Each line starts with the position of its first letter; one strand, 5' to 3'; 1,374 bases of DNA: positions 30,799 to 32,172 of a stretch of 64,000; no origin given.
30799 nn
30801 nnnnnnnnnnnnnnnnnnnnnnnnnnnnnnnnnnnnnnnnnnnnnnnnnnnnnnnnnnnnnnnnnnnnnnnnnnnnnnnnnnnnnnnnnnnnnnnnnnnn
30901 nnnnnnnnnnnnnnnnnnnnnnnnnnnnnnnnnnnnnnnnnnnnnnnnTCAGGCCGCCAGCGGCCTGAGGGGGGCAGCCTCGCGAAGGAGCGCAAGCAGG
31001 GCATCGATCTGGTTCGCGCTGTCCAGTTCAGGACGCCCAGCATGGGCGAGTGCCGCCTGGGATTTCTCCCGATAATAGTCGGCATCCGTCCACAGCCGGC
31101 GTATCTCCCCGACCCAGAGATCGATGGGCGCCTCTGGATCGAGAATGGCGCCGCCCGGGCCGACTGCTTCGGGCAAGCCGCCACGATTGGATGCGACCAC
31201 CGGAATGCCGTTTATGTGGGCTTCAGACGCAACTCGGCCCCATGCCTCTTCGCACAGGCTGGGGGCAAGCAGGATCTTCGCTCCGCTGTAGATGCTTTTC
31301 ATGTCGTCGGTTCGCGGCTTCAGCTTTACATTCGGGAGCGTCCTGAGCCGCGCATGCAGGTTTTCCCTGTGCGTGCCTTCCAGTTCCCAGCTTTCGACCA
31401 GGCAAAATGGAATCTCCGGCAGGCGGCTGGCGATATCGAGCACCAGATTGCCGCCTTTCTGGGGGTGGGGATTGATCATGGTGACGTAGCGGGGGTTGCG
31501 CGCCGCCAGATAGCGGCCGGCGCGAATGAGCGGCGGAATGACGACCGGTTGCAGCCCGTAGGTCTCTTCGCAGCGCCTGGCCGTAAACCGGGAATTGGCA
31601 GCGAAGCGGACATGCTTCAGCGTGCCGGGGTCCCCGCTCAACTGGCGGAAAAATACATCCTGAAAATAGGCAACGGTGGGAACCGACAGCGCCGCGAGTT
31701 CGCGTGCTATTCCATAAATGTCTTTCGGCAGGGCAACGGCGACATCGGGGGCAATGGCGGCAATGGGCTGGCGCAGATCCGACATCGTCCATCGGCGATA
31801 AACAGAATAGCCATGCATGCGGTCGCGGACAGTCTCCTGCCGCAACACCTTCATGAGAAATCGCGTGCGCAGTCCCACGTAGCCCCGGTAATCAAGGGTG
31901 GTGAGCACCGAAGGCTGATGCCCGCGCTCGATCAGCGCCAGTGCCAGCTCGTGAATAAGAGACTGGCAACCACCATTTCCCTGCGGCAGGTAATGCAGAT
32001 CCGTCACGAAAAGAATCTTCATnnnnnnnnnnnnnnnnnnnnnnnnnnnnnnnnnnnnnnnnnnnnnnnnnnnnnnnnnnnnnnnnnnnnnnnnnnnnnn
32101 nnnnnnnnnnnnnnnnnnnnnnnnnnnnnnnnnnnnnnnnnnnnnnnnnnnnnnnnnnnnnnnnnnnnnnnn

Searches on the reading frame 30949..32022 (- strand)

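Call 71: search_protein_families(library=ncbifam, proteins=[window:30949-32022:-], max_evalue=0.00001)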
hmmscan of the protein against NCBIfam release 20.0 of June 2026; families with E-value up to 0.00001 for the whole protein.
window:30949-32022:- (357 aa): 2 families
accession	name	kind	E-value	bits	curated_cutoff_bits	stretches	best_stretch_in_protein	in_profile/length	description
TIGR03449.1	mycothiol_MshA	equivalog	3.6e-10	39.3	462.5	1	237-346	292-400/406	D-inositol-3-phosphate glycosyltransferase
TIGR03999.1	thiol_BshA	equivalog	6.5e-07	28.6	273.7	1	223-327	248-352/375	N-acetyl-alpha-D-glucosaminyl L-malate synthase BshA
